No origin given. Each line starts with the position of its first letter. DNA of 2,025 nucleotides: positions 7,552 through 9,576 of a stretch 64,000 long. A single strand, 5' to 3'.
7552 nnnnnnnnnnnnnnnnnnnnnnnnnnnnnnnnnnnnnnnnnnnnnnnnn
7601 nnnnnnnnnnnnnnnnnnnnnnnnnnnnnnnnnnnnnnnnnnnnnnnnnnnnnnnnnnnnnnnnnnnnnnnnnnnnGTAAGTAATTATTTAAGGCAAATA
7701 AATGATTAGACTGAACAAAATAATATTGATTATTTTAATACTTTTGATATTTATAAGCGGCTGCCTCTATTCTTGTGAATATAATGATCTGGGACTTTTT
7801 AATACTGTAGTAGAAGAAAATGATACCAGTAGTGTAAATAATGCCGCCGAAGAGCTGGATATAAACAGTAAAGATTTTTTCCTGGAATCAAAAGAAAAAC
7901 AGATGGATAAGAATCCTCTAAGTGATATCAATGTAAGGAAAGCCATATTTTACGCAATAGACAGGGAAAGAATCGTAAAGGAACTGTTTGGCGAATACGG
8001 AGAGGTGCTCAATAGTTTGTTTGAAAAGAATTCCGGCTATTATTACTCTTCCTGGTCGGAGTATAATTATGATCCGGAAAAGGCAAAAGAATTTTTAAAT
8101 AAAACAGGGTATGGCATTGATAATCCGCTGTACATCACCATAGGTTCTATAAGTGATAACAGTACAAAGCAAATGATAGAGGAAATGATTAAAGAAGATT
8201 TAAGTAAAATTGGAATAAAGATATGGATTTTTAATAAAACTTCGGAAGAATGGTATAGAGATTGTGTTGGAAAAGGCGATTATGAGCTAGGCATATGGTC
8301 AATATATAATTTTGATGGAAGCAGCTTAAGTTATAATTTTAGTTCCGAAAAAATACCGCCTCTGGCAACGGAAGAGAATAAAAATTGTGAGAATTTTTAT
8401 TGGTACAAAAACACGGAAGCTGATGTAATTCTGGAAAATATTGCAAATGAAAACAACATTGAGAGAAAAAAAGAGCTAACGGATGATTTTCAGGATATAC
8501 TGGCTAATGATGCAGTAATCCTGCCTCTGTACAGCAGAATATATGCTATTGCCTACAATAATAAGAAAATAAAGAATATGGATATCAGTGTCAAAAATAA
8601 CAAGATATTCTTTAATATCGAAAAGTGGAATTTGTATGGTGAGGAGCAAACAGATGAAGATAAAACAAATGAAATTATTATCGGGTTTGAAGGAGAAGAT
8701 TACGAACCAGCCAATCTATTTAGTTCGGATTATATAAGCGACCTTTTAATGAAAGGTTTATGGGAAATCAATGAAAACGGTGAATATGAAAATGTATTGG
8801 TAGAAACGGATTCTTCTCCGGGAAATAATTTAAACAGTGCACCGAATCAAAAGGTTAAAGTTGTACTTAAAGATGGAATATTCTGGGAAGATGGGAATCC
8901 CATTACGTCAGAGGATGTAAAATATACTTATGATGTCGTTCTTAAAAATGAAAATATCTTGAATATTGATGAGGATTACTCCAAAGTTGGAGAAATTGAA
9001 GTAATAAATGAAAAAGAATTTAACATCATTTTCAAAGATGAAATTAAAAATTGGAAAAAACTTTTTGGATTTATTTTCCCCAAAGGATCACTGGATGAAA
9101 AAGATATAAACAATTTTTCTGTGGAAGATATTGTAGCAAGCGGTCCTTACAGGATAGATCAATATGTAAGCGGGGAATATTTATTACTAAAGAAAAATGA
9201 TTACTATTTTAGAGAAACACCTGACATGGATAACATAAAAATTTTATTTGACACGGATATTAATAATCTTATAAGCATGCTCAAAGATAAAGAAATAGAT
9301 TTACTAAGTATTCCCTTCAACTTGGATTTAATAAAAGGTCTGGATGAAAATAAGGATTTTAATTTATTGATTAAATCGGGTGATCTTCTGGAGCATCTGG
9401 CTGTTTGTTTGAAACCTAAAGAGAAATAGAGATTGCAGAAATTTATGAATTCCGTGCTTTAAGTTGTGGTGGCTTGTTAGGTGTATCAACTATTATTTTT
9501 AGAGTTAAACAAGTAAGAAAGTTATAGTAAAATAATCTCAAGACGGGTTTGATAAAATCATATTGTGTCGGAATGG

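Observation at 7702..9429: Circularly permuted OppA-family substrate-binding lipoprotein at the end of the opp operon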

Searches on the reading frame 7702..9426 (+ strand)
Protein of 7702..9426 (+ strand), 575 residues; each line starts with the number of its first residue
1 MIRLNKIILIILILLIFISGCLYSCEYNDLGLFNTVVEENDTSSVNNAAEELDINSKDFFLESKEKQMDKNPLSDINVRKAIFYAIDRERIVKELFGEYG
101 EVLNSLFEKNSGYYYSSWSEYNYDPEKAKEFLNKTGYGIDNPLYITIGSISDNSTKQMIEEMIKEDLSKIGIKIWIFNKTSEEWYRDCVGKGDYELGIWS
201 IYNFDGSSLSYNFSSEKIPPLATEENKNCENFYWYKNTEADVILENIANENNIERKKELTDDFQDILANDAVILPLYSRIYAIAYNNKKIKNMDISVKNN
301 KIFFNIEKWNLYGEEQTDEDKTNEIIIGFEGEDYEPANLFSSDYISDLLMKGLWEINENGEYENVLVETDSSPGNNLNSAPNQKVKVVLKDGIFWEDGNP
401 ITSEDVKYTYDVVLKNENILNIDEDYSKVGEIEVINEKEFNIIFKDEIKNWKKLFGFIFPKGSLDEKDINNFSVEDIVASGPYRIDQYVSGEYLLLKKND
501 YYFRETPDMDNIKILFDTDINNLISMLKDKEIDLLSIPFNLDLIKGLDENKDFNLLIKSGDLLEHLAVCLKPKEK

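Call 3: search_protein_families(library=pfam, proteins=[window:7702-9426:+], max_evalue=1)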
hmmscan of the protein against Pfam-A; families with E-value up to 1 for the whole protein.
window:7702-9426:+ (575 aa): 2 families
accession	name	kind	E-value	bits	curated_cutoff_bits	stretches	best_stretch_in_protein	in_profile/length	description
PF00496.27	SBP_bac_5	-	5e-56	190.8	32.4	2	64-215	209-362/368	Bacterial extracellular solute-binding proteins, family 5 Middle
PF17780.6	OCRE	-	0.048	14.1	24.7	1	107-136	7-36/52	OCRE domain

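Call 5: find_homologous_proteins(query=window:7702-9426:+)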
Query window:7702-9426:+ (575 aa): 234 proteins with E <= 0.001 among 8000 candidates; the best 120 are listed.
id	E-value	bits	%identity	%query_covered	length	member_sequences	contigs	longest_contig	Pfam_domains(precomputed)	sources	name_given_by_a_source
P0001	0.0e+0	1269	100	100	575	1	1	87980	PF00496.28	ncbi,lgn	-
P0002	4.1e-267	906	71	100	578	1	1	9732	PF00496.28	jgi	-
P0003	5.5e-256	869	70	96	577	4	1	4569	PF00496.28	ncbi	-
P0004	9.4e-250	848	67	97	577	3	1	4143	PF00496.28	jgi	-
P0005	1.1e-247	842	64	100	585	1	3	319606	PF00496.28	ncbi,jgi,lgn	-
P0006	8.8e-247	839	67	100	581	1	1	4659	PF00496.28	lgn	-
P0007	3.1e-246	837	67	100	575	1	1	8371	PF00496.28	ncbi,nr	ncbi:MAG: ABC transporter substrate-binding protein [Actinomycetia bacterium]|nr:ABC transporter sub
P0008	2.9e-243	827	66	100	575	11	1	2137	PF00496.28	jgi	-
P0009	4.0e-242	823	67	96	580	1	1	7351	PF00496.28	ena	-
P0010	1.1e-241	822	66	100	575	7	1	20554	PF00496.28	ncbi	-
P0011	1.4e-240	818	65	99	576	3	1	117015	PF00496.28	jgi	jgi:ABC-type transport system substrate-binding protein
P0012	2.3e-239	814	67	96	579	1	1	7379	PF00496.28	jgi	-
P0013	2.9e-239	814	67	96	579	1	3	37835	PF00496.28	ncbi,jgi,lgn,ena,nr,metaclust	ncbi:MAG: hypothetical protein COT09_02105 [Candidatus Hydromicrobium americanum]|nr:MAG: hypothetic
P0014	6.2e-238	809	65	100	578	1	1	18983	PF00496.28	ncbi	-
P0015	7.2e-238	809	65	100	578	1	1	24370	PF00496.28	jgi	-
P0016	1.4e-237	808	65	100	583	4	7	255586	PF00496.28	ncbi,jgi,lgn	jgi:ABC-type transport system substrate-binding protein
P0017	6.2e-237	806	65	100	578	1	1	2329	PF00496.28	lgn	-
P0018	8.2e-237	806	64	100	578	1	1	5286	PF00496.28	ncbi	-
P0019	1.3e-236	805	64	100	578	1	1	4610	PF00496.28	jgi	-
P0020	2.8e-236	804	65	100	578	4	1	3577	PF00496.28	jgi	-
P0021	4.1e-236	803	65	96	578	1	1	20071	PF00496.28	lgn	-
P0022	7.0e-236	803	65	100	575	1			PF00496.28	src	-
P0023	8.3e-236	802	64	100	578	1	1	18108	PF00496.28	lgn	-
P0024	1.2e-235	802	64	100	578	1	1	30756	PF00496.28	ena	-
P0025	1.2e-235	802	64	100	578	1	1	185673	PF00496.28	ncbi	-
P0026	2.2e-235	801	64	100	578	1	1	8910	PF00496.28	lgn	-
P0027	2.3e-235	801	64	100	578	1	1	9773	PF00496.28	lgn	-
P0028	2.5e-235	801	66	100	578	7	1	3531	PF00496.28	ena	-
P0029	2.8e-235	801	64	100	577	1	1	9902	PF00496.28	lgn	-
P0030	3.2e-235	800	64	100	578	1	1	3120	PF00496.28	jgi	-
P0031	5.2e-235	800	65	100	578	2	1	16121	PF00496.28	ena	-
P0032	6.6e-235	799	64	98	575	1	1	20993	PF00496.28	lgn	-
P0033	2.6e-234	797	64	96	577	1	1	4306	PF00496.28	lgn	-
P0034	2.9e-234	797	66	96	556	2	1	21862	PF00496.28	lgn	-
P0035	1.7e-233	795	65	96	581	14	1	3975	PF00496.28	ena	-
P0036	2.3e-233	794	64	96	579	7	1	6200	PF00496.28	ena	-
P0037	3.7e-233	794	64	100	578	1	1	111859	PF00496.28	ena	-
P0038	8.1e-233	793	65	96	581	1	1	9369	PF00496.28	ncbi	-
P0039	1.2e-232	792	62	99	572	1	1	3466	PF00496.28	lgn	-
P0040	1.6e-232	792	63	100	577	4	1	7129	PF00496.28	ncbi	ncbi:hypothetical protein ES707_17900 [subsurface metagenome]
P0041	2.0e-232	791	64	100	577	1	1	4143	PF00496.28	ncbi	-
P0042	4.0e-231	787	64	96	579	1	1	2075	PF00496.28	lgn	-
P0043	1.8e-230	785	63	97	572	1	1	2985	PF00496.28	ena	-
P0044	2.6e-230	784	64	99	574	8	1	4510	PF00496.28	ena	-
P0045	6.7e-230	783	63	100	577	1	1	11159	PF00496.28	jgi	-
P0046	1.1e-229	782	64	96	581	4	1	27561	PF00496.28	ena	-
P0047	1.9e-229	781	63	100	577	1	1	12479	PF00496.28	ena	-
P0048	1.1e-228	779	62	96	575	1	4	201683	PF00496.28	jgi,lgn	jgi:ABC-type transport system substrate-binding protein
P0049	3.1e-227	774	63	97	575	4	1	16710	PF00496.28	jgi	-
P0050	4.4e-227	774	63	99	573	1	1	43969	PF00496.28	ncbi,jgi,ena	ncbi:MAG: ABC transporter substrate-binding protein [Actinomycetota bacterium]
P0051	1.3e-225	769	62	99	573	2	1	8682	PF00496.28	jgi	-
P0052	1.5e-225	768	67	92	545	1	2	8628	PF00496.28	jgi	jgi:ABC-type transport system substrate-binding protein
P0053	1.6e-225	768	64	96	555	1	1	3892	PF00496.28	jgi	-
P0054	8.2e-225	766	61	100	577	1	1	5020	PF00496.28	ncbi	-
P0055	1.0e-223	762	59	100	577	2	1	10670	PF00496.28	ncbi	-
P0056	1.5e-223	762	63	99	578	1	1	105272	PF00496.28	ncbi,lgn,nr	ncbi:MAG: ABC transporter substrate-binding protein [Actinomycetota bacterium]|nr:ABC transporter su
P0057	2.1e-223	761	61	99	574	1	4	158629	PF00496.28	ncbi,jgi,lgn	-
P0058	3.1e-223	761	62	96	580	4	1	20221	PF00496.28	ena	-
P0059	3.9e-223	761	61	99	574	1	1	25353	PF00496.28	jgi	-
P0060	4.7e-222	757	60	100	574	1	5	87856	PF00496.28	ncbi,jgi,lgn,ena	-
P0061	5.6e-222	757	61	96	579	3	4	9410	PF00496.28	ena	-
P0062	1.0e-220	753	63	96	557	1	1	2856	PF00496.28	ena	-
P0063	1.3e-220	752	60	100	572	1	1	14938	PF00496.28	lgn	-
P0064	3.4e-220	751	58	100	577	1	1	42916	PF00496.28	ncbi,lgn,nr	ncbi:MAG: ABC transporter substrate-binding protein [Actinomycetota bacterium]|nr:ABC transporter su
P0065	2.1e-219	748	62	99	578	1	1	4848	PF00496.28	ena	-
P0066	7.8e-219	746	60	99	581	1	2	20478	PF00496.28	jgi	jgi:ABC-type transport system substrate-binding protein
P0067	1.4e-216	739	62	97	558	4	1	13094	PF00496.28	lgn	-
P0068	1.2e-215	736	63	92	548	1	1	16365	PF00496.28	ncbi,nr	ncbi:MAG: ABC transporter substrate-binding protein [Actinomycetota bacterium]|nr:ABC transporter su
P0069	1.3e-215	736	61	97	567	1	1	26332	PF00496.28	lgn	-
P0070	1.5e-213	729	60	99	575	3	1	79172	PF00496.28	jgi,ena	-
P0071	3.2e-213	728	58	99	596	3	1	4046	PF00496.28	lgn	-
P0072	1.0e-207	710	62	96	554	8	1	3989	PF00496.28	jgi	-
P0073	2.1e-199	682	57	98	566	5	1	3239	PF00496.28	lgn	-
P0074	1.0e-197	677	57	99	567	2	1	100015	PF00496.28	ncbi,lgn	-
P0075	2.3e-197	675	56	99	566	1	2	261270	PF00496.28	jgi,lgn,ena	-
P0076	4.0e-197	675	56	99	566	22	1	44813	PF00496.28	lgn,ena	-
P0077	5.1e-196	671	57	98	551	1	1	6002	PF00496.28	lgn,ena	-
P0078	6.9e-193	661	55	96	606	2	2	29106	PF00496.28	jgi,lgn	-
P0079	1.0e-188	647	55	99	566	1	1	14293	PF00496.28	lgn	-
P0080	1.1e-188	647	55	99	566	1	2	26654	PF00496.28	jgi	jgi:ABC-type transport system substrate-binding protein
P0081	3.5e-183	629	54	97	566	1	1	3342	PF00496.28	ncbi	-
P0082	7.7e-180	618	51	100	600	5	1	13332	PF00496.28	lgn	-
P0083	1.1e-179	617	50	99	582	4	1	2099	PF00496.28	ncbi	-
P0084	1.9e-177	610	52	100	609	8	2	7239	PF00496.28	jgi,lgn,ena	-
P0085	7.8e-175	601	49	99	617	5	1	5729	PF00496.28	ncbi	-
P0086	2.1e-173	596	49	99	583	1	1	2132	PF00496.28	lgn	-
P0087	1.3e-168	581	65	73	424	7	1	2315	PF00496.28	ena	-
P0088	2.6e-164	566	48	100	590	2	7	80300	PF00496.28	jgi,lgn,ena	-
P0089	4.6e-164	566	48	99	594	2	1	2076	PF00496.28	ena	-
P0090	4.7e-164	565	48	100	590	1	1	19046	PF00496.28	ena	-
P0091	5.7e-164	565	48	98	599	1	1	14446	PF00496.28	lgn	-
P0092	1.2e-163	564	48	100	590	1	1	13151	PF00496.28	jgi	-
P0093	4.2e-163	562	50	91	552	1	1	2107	PF00496.28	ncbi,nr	ncbi:MAG: hypothetical protein H5T85_07645, partial [Actinobacteria bacterium]|nr:hypothetical prote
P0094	2.7e-162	560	47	98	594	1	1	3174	PF00496.28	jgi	-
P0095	1.1e-161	558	47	100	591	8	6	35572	PF00496.28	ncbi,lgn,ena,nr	ncbi:MAG: hypothetical protein H8E13_14950 [Actinobacteria bacterium]|nr:hypothetical protein [Actin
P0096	1.1e-161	558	48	100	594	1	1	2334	PF00496.28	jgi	jgi:ABC-type transport system substrate-binding protein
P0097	1.2e-161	558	48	100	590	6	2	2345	PF00496.28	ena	-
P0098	1.6e-161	557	47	99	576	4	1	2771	PF00496.28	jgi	jgi:ABC-type transport system substrate-binding protein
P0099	6.7e-161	555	46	99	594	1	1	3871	PF00496.28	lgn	-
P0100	2.9e-160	553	63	72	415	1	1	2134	PF00496.28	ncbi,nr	ncbi:MAG: ABC transporter substrate-binding protein, partial [Actinobacteria bacterium]|nr:ABC trans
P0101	5.3e-160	552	46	100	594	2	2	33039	PF00496.28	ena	-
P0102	1.1e-159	551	47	99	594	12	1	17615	PF00496.28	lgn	-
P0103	6.7e-159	548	47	99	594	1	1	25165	PF00496.28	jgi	jgi:ABC-type transport system substrate-binding protein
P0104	8.4e-159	548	48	98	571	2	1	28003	PF00496.28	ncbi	-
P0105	2.5e-158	547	47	97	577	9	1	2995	PF00496.28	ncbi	-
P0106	4.0e-158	546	47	99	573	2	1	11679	PF00496.28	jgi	-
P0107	6.8e-158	545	46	99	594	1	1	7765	PF00496.28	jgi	jgi:ABC-type transport system substrate-binding protein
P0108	3.0e-157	543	46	99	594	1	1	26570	PF00496.28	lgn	-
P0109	3.2e-157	543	45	99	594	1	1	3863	PF00496.28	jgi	-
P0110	1.2e-156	541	49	96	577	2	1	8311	PF00496.28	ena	-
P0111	1.3e-156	541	47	97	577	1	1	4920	PF00496.28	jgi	-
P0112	4.7e-156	539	45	99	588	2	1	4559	PF00496.28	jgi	-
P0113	5.4e-156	539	47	99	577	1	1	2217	PF00496.28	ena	-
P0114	6.6e-156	539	45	98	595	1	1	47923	PF00496.28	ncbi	-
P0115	2.3e-155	537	47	99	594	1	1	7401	PF00496.28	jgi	jgi:ABC-type transport system substrate-binding protein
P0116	1.2e-154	534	48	97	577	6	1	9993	PF00496.28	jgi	-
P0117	1.7e-154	534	47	96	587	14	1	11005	PF00496.28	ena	-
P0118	6.8e-154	532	48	99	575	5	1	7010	PF00496.28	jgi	-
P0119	1.3e-153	531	46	99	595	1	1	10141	PF00496.28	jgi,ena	-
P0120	1.4e-153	531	46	98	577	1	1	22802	PF00496.28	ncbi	ncbi:ABC transporter substrate-binding protein [Actinomycetota bacterium]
